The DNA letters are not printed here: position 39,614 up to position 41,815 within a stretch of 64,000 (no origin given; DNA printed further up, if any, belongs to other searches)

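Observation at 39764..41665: RadC-like JAB metalloprotease domain fused to a Dam-like adenine methyltransferase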

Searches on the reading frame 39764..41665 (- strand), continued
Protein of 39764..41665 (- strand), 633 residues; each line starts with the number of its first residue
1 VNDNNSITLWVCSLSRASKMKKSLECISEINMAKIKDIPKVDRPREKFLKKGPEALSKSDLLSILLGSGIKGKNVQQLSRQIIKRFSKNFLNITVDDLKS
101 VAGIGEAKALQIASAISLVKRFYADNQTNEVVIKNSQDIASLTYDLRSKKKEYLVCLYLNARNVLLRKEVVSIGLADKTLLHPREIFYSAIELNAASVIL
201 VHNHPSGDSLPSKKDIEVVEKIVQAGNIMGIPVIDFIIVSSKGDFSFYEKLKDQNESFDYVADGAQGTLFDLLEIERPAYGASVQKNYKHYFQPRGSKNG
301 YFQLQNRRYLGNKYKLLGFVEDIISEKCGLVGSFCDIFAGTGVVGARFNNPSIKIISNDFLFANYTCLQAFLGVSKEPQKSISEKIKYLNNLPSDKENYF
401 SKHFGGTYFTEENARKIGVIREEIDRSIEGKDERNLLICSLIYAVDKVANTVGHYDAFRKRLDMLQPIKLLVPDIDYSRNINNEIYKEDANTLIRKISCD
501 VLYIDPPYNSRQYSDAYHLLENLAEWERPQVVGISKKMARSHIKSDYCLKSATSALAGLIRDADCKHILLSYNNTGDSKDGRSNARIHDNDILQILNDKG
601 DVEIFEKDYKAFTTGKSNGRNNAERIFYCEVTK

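Call 34: find_homologous_proteins(query=L035:615-2426:+, max_evalue=0.00001)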
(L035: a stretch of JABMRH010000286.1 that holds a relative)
Query L035:615-2426:+ (603 aa): 7796 proteins with E <= 0.00001 among 8000 candidates; the best 120 are listed.
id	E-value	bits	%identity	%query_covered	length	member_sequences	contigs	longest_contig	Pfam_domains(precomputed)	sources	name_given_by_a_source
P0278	0.0e+0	1345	100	100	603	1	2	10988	PF04002.21,PF03602.22,PF02086.22,PF20582.5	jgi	-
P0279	0.0e+0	1340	100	100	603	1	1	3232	PF04002.21,PF03602.22,PF02086.22,PF20582.5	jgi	-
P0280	0.0e+0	1254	91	100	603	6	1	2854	PF04002.21,PF03602.22,PF02086.22,PF20582.5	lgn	-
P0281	0.0e+0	1251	91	100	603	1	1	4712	PF04002.21,PF03602.22,PF02086.22,PF20582.5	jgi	-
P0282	0.0e+0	1250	91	100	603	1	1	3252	PF04002.21,PF03602.22,PF02086.22,PF20582.5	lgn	-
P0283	0.0e+0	1246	92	100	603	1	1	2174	PF04002.21,PF03602.22,PF02086.22,PF20582.5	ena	-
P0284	0.0e+0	1244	90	100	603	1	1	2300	PF04002.21,PF03602.22,PF02086.22,PF20582.5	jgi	-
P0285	0.0e+0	1243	91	100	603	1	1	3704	PF04002.21,PF03602.22,PF02086.22,PF20582.5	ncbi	-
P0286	0.0e+0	1243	90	100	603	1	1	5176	PF04002.21,PF03602.22,PF02086.22,PF20582.5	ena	-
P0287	0.0e+0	1234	90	100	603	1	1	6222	PF04002.21,PF03602.22,PF02086.22,PF20582.5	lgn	-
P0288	0.0e+0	1234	90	100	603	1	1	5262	PF04002.21,PF03602.22,PF02086.22,PF20582.5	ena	-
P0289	0.0e+0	1234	91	100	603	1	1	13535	PF04002.21,PF03602.22,PF02086.22,PF20582.5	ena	-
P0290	0.0e+0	1230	90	100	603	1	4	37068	PF04002.21,PF03602.22,PF02086.22,PF20582.5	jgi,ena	-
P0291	0.0e+0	1225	89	100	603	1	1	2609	PF04002.21,PF03602.22,PF02086.22,PF20582.5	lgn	-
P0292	0.0e+0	1220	90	99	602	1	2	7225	PF04002.21,PF03602.22,PF02086.22,PF20582.5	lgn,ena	-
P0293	0.0e+0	1220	90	100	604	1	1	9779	PF04002.21,PF03602.22,PF02086.22,PF20582.5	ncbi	-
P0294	0.0e+0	1218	88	100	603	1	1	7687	PF04002.21,PF03602.22,PF02086.22,PF20582.5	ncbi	-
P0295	0.0e+0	1217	89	99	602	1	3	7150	PF04002.21,PF03602.22,PF02086.22,PF20582.5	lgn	-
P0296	0.0e+0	1213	88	100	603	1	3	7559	PF04002.21,PF03602.22,PF02086.22,PF20582.5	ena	-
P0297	0.0e+0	1213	89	99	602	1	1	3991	PF04002.21,PF03602.22,PF02086.22,PF20582.5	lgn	-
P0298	0.0e+0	1207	88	100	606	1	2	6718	PF04002.21,PF03602.22,PF02086.22,PF20582.5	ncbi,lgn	-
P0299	0.0e+0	1206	87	100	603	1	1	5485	PF04002.21,PF03602.22,PF02086.22,PF20582.5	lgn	-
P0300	0.0e+0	1205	88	100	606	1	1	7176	PF04002.21,PF03602.22,PF02086.22,PF20582.5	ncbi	-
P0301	0.0e+0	1204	87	100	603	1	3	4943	PF04002.21,PF03602.22,PF02086.22,PF20582.5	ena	-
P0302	0.0e+0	1204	87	100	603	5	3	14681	PF04002.21,PF03602.22,PF02086.22,PF20582.5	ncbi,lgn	-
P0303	0.0e+0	1204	87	100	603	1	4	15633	PF04002.21,PF03602.22,PF02086.22,PF20582.5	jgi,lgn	jgi:adenine-specific DNA-methyltransferase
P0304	0.0e+0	1203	87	100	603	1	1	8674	PF04002.21,PF03602.22,PF02086.22,PF20582.5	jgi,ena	-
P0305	0.0e+0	1203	87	100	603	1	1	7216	PF04002.21,PF03602.22,PF02086.22,PF20582.5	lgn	-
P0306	0.0e+0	1203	87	100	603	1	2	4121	PF04002.21,PF03602.22,PF02086.22,PF20582.5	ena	-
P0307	0.0e+0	1202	87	100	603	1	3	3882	PF04002.21,PF03602.22,PF02086.22,PF20582.5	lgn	-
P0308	0.0e+0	1202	87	100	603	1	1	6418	PF04002.21,PF03602.22,PF02086.22,PF20582.5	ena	-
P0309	0.0e+0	1202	87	100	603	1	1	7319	PF04002.21,PF03602.22,PF02086.22,PF20582.5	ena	-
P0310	0.0e+0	1201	87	100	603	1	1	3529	PF04002.21,PF03602.22,PF02086.22,PF20582.5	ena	-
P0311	0.0e+0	1201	87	100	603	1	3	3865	PF04002.21,PF03602.22,PF02086.22,PF20582.5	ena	-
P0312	0.0e+0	1200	87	100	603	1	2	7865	PF04002.21,PF03602.22,PF02086.22,PF20582.5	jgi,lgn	-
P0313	0.0e+0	1200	87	100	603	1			PF04002.21,PF03602.22,PF02086.22,PF20582.5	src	-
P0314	0.0e+0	1199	87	100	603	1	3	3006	PF04002.21,PF03602.22,PF02086.22,PF20582.5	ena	-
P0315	0.0e+0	1199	87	100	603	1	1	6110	PF04002.21,PF03602.22,PF02086.22,PF20582.5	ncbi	-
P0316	0.0e+0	1199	87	100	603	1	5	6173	PF04002.21,PF03602.22,PF02086.22,PF20582.5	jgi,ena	-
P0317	0.0e+0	1199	86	100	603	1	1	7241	PF04002.21,PF03602.22,PF02086.22,PF20582.5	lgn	-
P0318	0.0e+0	1198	87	100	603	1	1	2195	PF04002.21,PF03602.22,PF02086.22,PF20582.5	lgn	-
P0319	0.0e+0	1198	87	100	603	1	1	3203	PF04002.21,PF03602.22,PF02086.22,PF20582.5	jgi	-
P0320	0.0e+0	1198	87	100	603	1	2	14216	PF04002.21,PF03602.22,PF02086.22,PF20582.5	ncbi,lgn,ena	-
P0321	0.0e+0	1198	87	99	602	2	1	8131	PF04002.21,PF03602.22,PF02086.22,PF20582.5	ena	-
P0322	0.0e+0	1198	87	100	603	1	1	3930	PF04002.21,PF03602.22,PF02086.22,PF20582.5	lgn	-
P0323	0.0e+0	1197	87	100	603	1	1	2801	PF04002.21,PF03602.22,PF02086.22,PF20582.5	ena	-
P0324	0.0e+0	1197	86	100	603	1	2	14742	PF04002.21,PF03602.22,PF02086.22,PF20582.5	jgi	-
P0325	0.0e+0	1196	87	100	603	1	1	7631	PF04002.21,PF03602.22,PF02086.22,PF20582.5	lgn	-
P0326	0.0e+0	1195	88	99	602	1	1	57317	PF04002.21,PF03602.22,PF02086.22,PF20582.5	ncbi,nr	ncbi:MAG: hypothetical protein CR972_04045 [Candidatus Moraniibacteriota bacterium]|nr:MAG: hypothet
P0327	0.0e+0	1195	86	100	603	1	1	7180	PF04002.21,PF03602.22,PF02086.22,PF20582.5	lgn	-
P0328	0.0e+0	1194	87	100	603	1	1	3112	PF04002.21,PF03602.22,PF02086.22,PF20582.5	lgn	-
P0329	0.0e+0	1194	87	100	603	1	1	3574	PF04002.21,PF03602.22,PF02086.22,PF20582.5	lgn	-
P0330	0.0e+0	1192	86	100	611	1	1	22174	PF04002.21,PF03602.22,PF02086.22,PF20582.5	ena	-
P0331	0.0e+0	1192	88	100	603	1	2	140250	PF04002.21,PF03602.22,PF02086.22,PF20582.5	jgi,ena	-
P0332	0.0e+0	1192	87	100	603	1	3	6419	PF04002.21,PF03602.22,PF02086.22,PF20582.5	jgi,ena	-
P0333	0.0e+0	1189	86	100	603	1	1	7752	PF04002.21,PF03602.22,PF02086.22,PF20582.5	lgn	-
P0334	0.0e+0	1189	87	100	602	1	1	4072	PF04002.21,PF03602.22,PF02086.22,PF20582.5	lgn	-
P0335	0.0e+0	1189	85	100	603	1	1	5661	PF04002.21,PF03602.22,PF02086.22,PF20582.5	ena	-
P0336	0.0e+0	1189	85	100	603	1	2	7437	PF04002.21,PF03602.22,PF02086.22,PF20582.5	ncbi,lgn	-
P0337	0.0e+0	1188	87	100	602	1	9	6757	PF04002.21,PF03602.22,PF02086.22,PF20582.5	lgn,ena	-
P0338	0.0e+0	1188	88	99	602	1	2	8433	PF04002.21,PF03602.22,PF02086.22,PF20582.5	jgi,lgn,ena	-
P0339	0.0e+0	1187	87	100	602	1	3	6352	PF04002.21,PF03602.22,PF02086.22,PF20582.5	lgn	-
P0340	0.0e+0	1187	87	100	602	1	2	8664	PF04002.21,PF03602.22,PF02086.22,PF20582.5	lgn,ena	-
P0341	0.0e+0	1186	87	100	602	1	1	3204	PF04002.21,PF03602.22,PF02086.22,PF20582.5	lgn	-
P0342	0.0e+0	1186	87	100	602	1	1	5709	PF04002.21,PF03602.22,PF02086.22,PF20582.5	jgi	-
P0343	0.0e+0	1186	86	100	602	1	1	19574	PF04002.21,PF03602.22,PF02086.22,PF20582.5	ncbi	-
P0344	0.0e+0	1186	88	99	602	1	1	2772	PF04002.21,PF03602.22,PF02086.22,PF20582.5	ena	-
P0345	0.0e+0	1186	86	100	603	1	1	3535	PF04002.21,PF03602.22,PF02086.22,PF20582.5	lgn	-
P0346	0.0e+0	1185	85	100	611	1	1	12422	PF04002.21,PF03602.22,PF02086.22,PF20582.5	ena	-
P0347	0.0e+0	1185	87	100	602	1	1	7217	PF04002.21,PF03602.22,PF02086.22,PF20582.5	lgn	-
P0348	0.0e+0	1184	86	100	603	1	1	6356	PF04002.21,PF03602.22,PF02086.22,PF20582.5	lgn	-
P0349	0.0e+0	1184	86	100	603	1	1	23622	PF04002.21,PF03602.22,PF02086.22,PF20582.5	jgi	jgi:adenine-specific DNA-methyltransferase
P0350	0.0e+0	1183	85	100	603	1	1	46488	PF04002.21,PF03602.22,PF02086.22,PF20582.5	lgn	-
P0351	0.0e+0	1183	86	100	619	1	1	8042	PF04002.21,PF03602.22,PF02086.22,PF20582.5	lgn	-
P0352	0.0e+0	1182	87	100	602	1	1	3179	PF04002.21,PF03602.22,PF02086.22,PF20582.5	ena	-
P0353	0.0e+0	1182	85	100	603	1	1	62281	PF04002.21,PF03602.22,PF02086.22,PF20582.5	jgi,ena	-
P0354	0.0e+0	1179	86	99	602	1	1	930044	PF04002.21,PF03602.22,PF02086.22,PF20582.5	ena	-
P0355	0.0e+0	1179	85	100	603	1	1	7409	PF04002.21,PF03602.22,PF02086.22,PF20582.5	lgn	-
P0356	0.0e+0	1177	85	100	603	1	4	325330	PF04002.21,PF03602.22,PF02086.22,PF20582.5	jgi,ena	-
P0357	0.0e+0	1176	85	100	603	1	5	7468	PF04002.21,PF03602.22,PF02086.22,PF20582.5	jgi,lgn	jgi:adenine-specific DNA-methyltransferase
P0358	0.0e+0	1176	86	100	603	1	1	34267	PF04002.21,PF03602.22,PF02086.22,PF20582.5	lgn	-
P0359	0.0e+0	1175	85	100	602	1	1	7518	PF04002.21,PF03602.22,PF02086.22,PF20582.5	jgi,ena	-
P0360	0.0e+0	1175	85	100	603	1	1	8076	PF04002.21,PF03602.22,PF02086.22,PF20582.5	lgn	-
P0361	0.0e+0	1174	85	100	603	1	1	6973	PF04002.21,PF03602.22,PF02086.22,PF20582.5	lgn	-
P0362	0.0e+0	1173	86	100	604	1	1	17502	PF04002.21,PF03602.22,PF02086.22,PF20582.5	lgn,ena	-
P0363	0.0e+0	1172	86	99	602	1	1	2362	PF04002.21,PF03602.22,PF02086.22,PF20582.5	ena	-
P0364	0.0e+0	1172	85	100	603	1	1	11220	PF04002.21,PF03602.22,PF02086.22,PF20582.5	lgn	-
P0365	0.0e+0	1170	85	99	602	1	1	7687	PF04002.21,PF03602.22,PF02086.22,PF20582.5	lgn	-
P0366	0.0e+0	1169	85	100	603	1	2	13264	PF04002.21,PF03602.22,PF02086.22,PF20582.5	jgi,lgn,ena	-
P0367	0.0e+0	1168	86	100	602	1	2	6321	PF04002.21,PF03602.22,PF02086.22,PF20582.5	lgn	-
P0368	0.0e+0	1166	85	99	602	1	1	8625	PF04002.21,PF03602.22,PF02086.22,PF20582.5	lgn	-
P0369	0.0e+0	1164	85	100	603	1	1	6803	PF04002.21,PF03602.22,PF02086.22,PF20582.5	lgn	-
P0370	0.0e+0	1162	84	100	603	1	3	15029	PF04002.21,PF03602.22,PF02086.22,PF20582.5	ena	-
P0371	0.0e+0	1162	85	100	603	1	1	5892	PF04002.21,PF03602.22,PF02086.22,PF20582.5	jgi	-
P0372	0.0e+0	1162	84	100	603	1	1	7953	PF04002.21,PF03602.22,PF02086.22,PF20582.5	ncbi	-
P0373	0.0e+0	1161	85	100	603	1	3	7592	PF04002.21,PF03602.22,PF02086.22,PF20582.5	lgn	-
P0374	0.0e+0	1160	84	100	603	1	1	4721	PF04002.21,PF03602.22,PF02086.22,PF20582.5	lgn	-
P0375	0.0e+0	1160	84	100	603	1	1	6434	PF04002.21,PF03602.22,PF02086.22,PF20582.5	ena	-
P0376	0.0e+0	1159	85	100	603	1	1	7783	PF04002.21,PF03602.22,PF02086.22,PF20582.5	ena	-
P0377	0.0e+0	1158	85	100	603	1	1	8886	PF04002.21,PF03602.22,PF02086.22,PF20582.5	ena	-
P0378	0.0e+0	1158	85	100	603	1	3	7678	PF04002.21,PF03602.22,PF02086.22,PF20582.5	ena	-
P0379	0.0e+0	1157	85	100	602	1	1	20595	PF04002.21,PF03602.22,PF02086.22,PF20582.5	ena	-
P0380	0.0e+0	1152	84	100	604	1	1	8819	PF04002.21,PF03602.22,PF02086.22,PF20582.5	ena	-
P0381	0.0e+0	1151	84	100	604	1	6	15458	PF04002.21,PF03602.22,PF02086.22,PF20582.5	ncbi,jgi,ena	-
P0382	0.0e+0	1150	83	100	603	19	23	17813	PF04002.21,PF03602.22,PF02086.22,PF20582.5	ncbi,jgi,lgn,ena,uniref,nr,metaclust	ncbi:hypothetical protein COW91_02870 [Candidatus Nomurabacteria bacterium CG22_combo_CG10-13_8_21_1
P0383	0.0e+0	1150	83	100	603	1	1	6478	PF04002.21,PF02086.22,PF20582.5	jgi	-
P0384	0.0e+0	1150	84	100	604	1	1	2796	PF04002.21,PF03602.22,PF02086.22,PF20582.5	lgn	-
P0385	0.0e+0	1150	84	100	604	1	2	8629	PF04002.21,PF03602.22,PF02086.22,PF20582.5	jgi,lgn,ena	-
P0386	0.0e+0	1149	84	100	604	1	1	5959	PF04002.21,PF03602.22,PF02086.22,PF20582.5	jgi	-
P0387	0.0e+0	1149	84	100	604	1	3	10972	PF04002.21,PF03602.22,PF02086.22,PF20582.5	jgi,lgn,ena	-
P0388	0.0e+0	1149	84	100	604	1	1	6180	PF04002.21,PF03602.22,PF02086.22,PF20582.5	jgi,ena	-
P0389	0.0e+0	1148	83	100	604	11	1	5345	PF04002.21,PF03602.22,PF02086.22,PF20582.5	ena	-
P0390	0.0e+0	1148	83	100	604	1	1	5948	PF04002.21,PF03602.22,PF02086.22,PF20582.5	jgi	-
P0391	0.0e+0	1148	84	100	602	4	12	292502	PF04002.21,PF03602.22,PF02086.22,PF20582.5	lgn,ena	-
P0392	0.0e+0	1147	84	100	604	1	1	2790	PF04002.21,PF03602.22,PF02086.22,PF20582.5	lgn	-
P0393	0.0e+0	1147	84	100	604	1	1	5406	PF04002.21,PF03602.22,PF02086.22,PF20582.5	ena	-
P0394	0.0e+0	1142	83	99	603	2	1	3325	PF04002.21,PF03602.22,PF02086.22,PF20582.5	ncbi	-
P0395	0.0e+0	1140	83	100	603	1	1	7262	PF04002.21,PF02086.22,PF20582.5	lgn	-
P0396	0.0e+0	1139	82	100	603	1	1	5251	PF04002.21,PF03602.22,PF02086.22,PF20582.5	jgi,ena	-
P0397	0.0e+0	1138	82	100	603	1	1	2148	PF04002.21,PF03602.22,PF02086.22,PF20582.5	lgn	-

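Call 37: search_solved_structures(query=A1, max_evalue=0.01)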
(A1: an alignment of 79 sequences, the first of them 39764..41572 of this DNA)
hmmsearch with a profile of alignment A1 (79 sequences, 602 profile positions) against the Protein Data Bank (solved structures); distinct sequences matched with E-value up to 0.01: 1.
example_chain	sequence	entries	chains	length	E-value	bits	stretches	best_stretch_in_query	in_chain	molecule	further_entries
2qlc_A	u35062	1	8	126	1.2e-30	109.8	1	100-218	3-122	DNA repair protein radC homolog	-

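Call 38: search_dna_similar(query=window:39764-41572:-, collection=plasmids, mode=protein, max_rows=15)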
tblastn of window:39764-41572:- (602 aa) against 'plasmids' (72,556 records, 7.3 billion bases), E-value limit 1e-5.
Records with a match: 2398; places in all: 2464; records where one place covers at least 80% of the query: 0.
Best place of each record, by identity: <60% 2398.
By first word of the organism name: Klebsiella 940; Salmonella 167; Enterobacter 161; Escherichia 134; Enterococcus 121; Citrobacter 81; Bacillus 77; Vibrio 63; Pseudomonas 42; Aeromonas 37; and 184 more.
By predicted mobility (MOB-suite, as given by PLSDB): conjugative 1625; non-mobilizable 591; mobilizable 182.
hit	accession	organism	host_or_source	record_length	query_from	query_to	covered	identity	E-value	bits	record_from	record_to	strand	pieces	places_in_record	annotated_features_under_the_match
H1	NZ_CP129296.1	Lactococcus lactis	Food Material,Mixed Culture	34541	240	600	60%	43.8%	1e-81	288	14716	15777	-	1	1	DNA adenine methylase (x2)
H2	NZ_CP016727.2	Lactococcus lactis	Single cell,Fermented Meat Product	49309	240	600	60%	43.8%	1e-81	288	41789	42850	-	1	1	DNA adenine methylase (x2)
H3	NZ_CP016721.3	Lactococcus lactis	Single cell,Fermented Meat Product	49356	240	600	60%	43.8%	1e-81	288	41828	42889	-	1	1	DNA adenine methylase (x2)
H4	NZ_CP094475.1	Lactococcus lactis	kefir grains,pure culture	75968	240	600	60%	43.6%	2e-81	286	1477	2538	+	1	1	none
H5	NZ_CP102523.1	Lactococcus lactis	Homo sapiens,Cell culture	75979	240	600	60%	43.6%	2e-81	286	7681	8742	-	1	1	none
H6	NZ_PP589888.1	Lactococcus sp.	Bacterial culture,Dairy environment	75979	240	600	60%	43.6%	2e-81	286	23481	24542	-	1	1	none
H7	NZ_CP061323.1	Lactococcus lactis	butter,butter starter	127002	240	600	60%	43.6%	2e-81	286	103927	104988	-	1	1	none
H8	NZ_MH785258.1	Staphylococcus aureus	Farmed pheasant,whole ...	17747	264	602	56%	45.5%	2e-85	298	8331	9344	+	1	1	Dam family site-specific DNA-(adenine-N6)-methyltransferase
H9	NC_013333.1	Staphylococcus aureus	-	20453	264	602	56%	45.5%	2e-85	298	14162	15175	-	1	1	Dam family site-specific DNA-(adenine-N6)-methyltransferase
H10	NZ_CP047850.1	Staphylococcus aureus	Homo sapiens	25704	264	602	56%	45.5%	2e-85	298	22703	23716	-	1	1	Dam family site-specific DNA-(adenine-N6)-methyltransferase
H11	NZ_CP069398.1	Priestia megaterium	Homo sapiens,Pure culture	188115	271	600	55%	46.5%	7e-85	297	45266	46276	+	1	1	Dam family site-specific DNA-(adenine-N6)-methyltransferase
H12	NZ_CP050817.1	Enterococcus gallinarum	swine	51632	271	600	55%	46.1%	3e-85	298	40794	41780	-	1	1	Dam family site-specific DNA-(adenine-N6)-methyltransferase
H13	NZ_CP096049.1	Enterococcus faecalis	cell culture,environment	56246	271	600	55%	46.1%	3e-85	298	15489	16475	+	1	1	Dam family site-specific DNA-(adenine-N6)-methyltransferase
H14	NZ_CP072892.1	Enterococcus hirae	stream/river surface water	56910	271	600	55%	46.1%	3e-85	298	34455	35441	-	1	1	Dam family site-specific DNA-(adenine-N6)-methyltransferase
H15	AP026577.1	Enterococcus faecium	Homo sapiens,stool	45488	271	600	55%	45.8%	6e-85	297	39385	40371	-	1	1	hypothetical protein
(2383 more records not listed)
